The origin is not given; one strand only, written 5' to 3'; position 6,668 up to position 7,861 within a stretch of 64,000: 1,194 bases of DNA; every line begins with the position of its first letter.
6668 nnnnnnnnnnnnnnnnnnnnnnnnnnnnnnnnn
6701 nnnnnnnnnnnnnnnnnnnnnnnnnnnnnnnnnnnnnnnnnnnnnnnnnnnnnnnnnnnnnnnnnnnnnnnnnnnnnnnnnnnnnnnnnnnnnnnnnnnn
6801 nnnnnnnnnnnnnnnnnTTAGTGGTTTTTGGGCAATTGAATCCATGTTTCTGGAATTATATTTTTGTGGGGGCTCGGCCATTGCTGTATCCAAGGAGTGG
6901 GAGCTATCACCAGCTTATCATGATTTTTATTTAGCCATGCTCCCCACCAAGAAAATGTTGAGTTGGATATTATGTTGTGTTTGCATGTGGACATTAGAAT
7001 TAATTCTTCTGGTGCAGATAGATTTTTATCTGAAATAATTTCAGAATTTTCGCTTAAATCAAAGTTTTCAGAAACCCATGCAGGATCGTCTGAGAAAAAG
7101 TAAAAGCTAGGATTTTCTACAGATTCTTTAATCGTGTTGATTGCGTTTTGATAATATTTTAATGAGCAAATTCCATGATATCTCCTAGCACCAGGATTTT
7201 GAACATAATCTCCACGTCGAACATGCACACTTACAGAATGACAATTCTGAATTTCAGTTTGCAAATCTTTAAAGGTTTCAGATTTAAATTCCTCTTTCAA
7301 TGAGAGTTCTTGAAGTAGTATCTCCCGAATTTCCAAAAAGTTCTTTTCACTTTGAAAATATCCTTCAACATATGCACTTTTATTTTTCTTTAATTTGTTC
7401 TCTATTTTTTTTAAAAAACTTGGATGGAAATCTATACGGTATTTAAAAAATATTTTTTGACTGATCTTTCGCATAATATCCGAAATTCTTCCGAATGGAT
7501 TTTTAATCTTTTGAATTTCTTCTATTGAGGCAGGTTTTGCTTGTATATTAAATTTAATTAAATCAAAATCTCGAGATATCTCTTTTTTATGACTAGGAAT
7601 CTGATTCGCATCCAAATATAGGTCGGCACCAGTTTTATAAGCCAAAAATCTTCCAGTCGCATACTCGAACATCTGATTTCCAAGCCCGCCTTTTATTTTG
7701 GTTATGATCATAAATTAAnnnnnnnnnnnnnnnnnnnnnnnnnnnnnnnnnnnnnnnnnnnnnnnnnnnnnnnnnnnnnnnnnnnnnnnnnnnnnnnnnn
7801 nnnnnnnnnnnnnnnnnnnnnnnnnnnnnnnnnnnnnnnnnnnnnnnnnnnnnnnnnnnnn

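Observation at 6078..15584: Fucose-containing, methylated glycan biosynthesis island without initiating transferase, polymerase or sugar-nucleotide genes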

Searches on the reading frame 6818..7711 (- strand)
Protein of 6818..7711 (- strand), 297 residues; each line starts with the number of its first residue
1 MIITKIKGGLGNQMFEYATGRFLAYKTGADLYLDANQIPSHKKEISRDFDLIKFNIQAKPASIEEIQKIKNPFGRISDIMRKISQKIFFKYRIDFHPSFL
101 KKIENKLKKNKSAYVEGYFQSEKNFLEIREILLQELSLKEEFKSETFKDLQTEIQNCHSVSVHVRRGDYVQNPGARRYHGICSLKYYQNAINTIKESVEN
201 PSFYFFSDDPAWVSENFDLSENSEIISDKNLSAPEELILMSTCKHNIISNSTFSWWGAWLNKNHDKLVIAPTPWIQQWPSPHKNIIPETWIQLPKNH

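Call 6: search_protein_families(library=pfam, proteins=[window:6818-7711:-], max_evalue=0.01)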
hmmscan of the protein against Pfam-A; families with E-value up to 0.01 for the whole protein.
window:6818-7711:- (297 aa): 1 family
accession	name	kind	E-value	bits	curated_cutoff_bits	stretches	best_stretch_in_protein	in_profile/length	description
PF01531.22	Glyco_transf_11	-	1.2e-39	136.7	23.9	1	4-274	35-279/298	Glycosyl transferase family 11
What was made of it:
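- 6818..7711 (-): GT11 glycosyltransferase (predicted GDP-L-fucose alpha-1,2-fucosyltransferase). PF01531 1.2e-39 (call 6).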

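Call 14: find_encoding_contigs(protein=window:6818-7711:-, flank=10000, max_places=6)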
Protein window:6818-7711:- (297 aa): 3 contigs read that carry it; 1 place shown.
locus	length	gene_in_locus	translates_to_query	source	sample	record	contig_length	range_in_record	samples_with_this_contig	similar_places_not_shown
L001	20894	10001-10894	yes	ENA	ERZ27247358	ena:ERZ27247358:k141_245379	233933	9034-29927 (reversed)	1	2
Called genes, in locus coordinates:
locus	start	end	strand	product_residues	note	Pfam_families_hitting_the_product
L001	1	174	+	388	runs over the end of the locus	PF00932:LTD, PF18911:PKD_4, PF00801:PKD (weak), PF00932:LTD (weak)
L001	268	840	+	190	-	-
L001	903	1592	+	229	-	PF05552:MS_channel_1st_1 (weak)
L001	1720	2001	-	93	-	-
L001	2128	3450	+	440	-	PF01943:Polysacc_synt, PF13440:Polysacc_synt_3, PF03023:MurJ, PF01554:MatE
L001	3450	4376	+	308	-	-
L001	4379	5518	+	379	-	PF00534:Glycos_transf_1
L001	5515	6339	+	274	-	PF02475:TRM5-TYW2_MTfase (weak), PF05050:Methyltransf_21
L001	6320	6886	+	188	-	-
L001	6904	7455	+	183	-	PF00534:Glycos_transf_1, PF13692:Glyco_trans_1_4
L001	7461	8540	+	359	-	PF02350:Epimerase_2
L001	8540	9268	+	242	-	PF00535:Glycos_transf_2, PF10111:Glyco_tranf_2_2, PF13641:Glyco_tranf_2_3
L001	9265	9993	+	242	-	PF03269:DUF268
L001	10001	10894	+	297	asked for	PF01531:Glyco_transf_11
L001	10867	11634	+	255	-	PF13641:Glyco_tranf_2_3, PF00535:Glycos_transf_2, PF10111:Glyco_tranf_2_2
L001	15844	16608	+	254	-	-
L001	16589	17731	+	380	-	PF01098:FTSW_RODA_SPOVE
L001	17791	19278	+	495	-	-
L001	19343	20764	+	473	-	-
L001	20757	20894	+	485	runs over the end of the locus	-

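Call 15: search_protein_families(library=ncbifam, proteins=[window:6818-7711:-], max_evalue=0.01)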
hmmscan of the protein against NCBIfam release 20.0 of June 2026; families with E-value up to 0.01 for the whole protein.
window:6818-7711:- (297 aa): 0 families

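Call 17: search_solved_structures(query=window:6818-7711:-, max_evalue=0.01, show_alignments=1)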
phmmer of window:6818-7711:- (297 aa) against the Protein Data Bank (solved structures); distinct sequences matched with E-value up to 0.01: 0.

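Call 22: find_encoding_contigs(protein=L001:15844-16608:+, flank=10000, max_places=4)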
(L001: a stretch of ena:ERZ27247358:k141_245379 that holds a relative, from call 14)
Protein L001:15844-16608:+ (254 aa): 3 contigs read that carry it; 2 places shown.
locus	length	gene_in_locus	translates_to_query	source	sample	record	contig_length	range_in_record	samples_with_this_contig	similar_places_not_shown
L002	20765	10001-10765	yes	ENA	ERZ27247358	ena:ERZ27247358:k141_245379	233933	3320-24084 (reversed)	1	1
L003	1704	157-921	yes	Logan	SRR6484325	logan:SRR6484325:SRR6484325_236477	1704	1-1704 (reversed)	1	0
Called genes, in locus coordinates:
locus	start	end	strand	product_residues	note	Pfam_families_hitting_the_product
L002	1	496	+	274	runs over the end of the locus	PF02475:TRM5-TYW2_MTfase (weak), PF05050:Methyltransf_21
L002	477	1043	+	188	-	-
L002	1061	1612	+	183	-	PF00534:Glycos_transf_1, PF13692:Glyco_trans_1_4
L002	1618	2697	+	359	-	PF02350:Epimerase_2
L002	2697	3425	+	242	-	PF00535:Glycos_transf_2, PF10111:Glyco_tranf_2_2, PF13641:Glyco_tranf_2_3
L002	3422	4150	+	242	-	PF03269:DUF268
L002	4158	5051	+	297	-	PF01531:Glyco_transf_11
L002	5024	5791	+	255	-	PF13641:Glyco_tranf_2_3, PF00535:Glycos_transf_2, PF10111:Glyco_tranf_2_2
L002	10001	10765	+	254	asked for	-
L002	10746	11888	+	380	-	PF01098:FTSW_RODA_SPOVE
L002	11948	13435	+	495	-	-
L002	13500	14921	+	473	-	-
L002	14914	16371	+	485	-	-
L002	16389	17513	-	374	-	PF13477:Glyco_trans_4_2, PF13439:Glyco_transf_4, PF13579:Glyco_trans_4_4, PF20706:GT4-conflict, PF00534:Glycos_transf_1, PF13692:Glyco_trans_1_4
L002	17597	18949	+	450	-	PF02397:Bac_transf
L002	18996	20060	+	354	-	PF01073:3Beta_HSD, PF01370:Epimerase, PF07993:NAD_binding_4, PF16363:GDP_Man_Dehyd (weak)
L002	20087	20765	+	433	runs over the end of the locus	PF21760:SecD_1st, PF22599:SecDF_P1_head, PF02355:SecD_SecF_C, PF03176:MMPL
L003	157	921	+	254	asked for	-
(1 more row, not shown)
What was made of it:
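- The phosphoglycosyl transferase is already displaced by 11.8 kb (call 22).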

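Call 25: search_protein_families(library=pfam, proteins=[L002:11948-13435:+, L002:13500-14921:+, L002:14914-16371:+, L002:16389-17513:-, L002:17597-18949:+, L002:18996-20060:+, L002:10001-10765:+, L002:10746-11888:+], max_evalue=1)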
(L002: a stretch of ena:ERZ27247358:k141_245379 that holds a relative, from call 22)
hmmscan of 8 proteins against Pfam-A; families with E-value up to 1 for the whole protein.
L002:11948-13435:+ (495 aa): 0 families

L002:13500-14921:+ (473 aa): 2 families
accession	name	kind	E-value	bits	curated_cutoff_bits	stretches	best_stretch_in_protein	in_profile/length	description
PF17786.7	Mannosidase_ig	-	0.00017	22.5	23.4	1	240-285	7-48/91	Mannosidase Ig/CBM-like domain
PF06030.18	WxLIP_PGBD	-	0.00045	20.7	27.3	0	120-165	66-113/121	WxL Interacting Protein, peptidoglycan binding domain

L002:14914-16371:+ (485 aa): 0 families

L002:16389-17513:- (374 aa): 8 families
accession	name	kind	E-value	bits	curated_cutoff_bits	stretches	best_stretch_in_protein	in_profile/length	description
PF00534.26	Glycos_transf_1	-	1.8e-34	119.2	26.4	1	197-353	9-169/172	Glycosyl transferases group 1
PF13692.12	Glyco_trans_1_4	-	7.4e-31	107.8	27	1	205-342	3-142/142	Glycosyl transferases group 1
PF13439.12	Glyco_transf_4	-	3.4e-24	86.2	28.5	1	15-177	1-166/170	Glycosyltransferase Family 4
PF20706.3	GT4-conflict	-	7.8e-12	45.3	26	1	202-364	198-379/385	Family 4 Glycosyltransferase in conflict systems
PF13477.12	Glyco_trans_4_2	-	1.1e-09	39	23.4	1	5-124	1-113/139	Glycosyl transferase 4-like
PF13579.12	Glyco_trans_4_4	-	9.3e-09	36.3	29.7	1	16-176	1-158/158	Glycosyl transferase 4-like domain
PF04101.22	Glyco_tran_28_C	-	0.059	13.8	22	1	219-281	12-76/166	Glycosyltransferase family 28 C-terminal domain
PF15278.12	Sec3_C_2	-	0.14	13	27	1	326-374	20-68/86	Sec3 exocyst complex subunit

L002:17597-18949:+ (450 aa): 2 families
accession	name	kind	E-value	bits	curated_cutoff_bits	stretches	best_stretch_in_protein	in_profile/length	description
PF02397.22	Bac_transf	-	2.3e-53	180.8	27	1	262-445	1-178/179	Bacterial sugar transferase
PF13727.12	CoA_binding_3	-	0.00019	21.9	25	1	79-174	21-114/175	CoA-binding domain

L002:18996-20060:+ (354 aa): 8 families
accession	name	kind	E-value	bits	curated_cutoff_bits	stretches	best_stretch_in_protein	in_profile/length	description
PF01370.27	Epimerase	-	5.5e-25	88.6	20.9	1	8-258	1-240/240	NAD dependent epimerase/dehydratase family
PF01073.25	3Beta_HSD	-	2.6e-12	46.8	22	1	10-190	2-190/280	3-beta hydroxysteroid dehydrogenase/isomerase family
PF07993.18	NAD_binding_4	-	7.5e-12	45.4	20.1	1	60-218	78-231/258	Male sterility protein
PF16363.11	GDP_Man_Dehyd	-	2.9e-07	30.7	27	1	9-185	1-187/332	GDP-mannose 4,6 dehydratase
PF04321.23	RmlD_sub_bind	-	4.1e-05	23.2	27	1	8-186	3-156/287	RmlD substrate binding domain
PF13460.12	NAD_binding_10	-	0.00058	20.2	27.2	1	12-184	1-149/184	NAD(P)H-binding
PF02719.21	Polysacc_synt_2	-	0.003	17.2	20.2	1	8-122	1-128/293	Polysaccharide biosynthesis protein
PF05368.20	NmrA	-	0.071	13.1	27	0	4-63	1-61/298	NmrA-like family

L002:10001-10765:+ (254 aa): 0 families

L002:10746-11888:+ (380 aa): 1 family
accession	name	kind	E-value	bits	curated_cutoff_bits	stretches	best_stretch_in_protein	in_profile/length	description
PF01098.24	FTSW_RODA_SPOVE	-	6e-93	312.1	26.4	1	19-366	12-355/356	Cell cycle protein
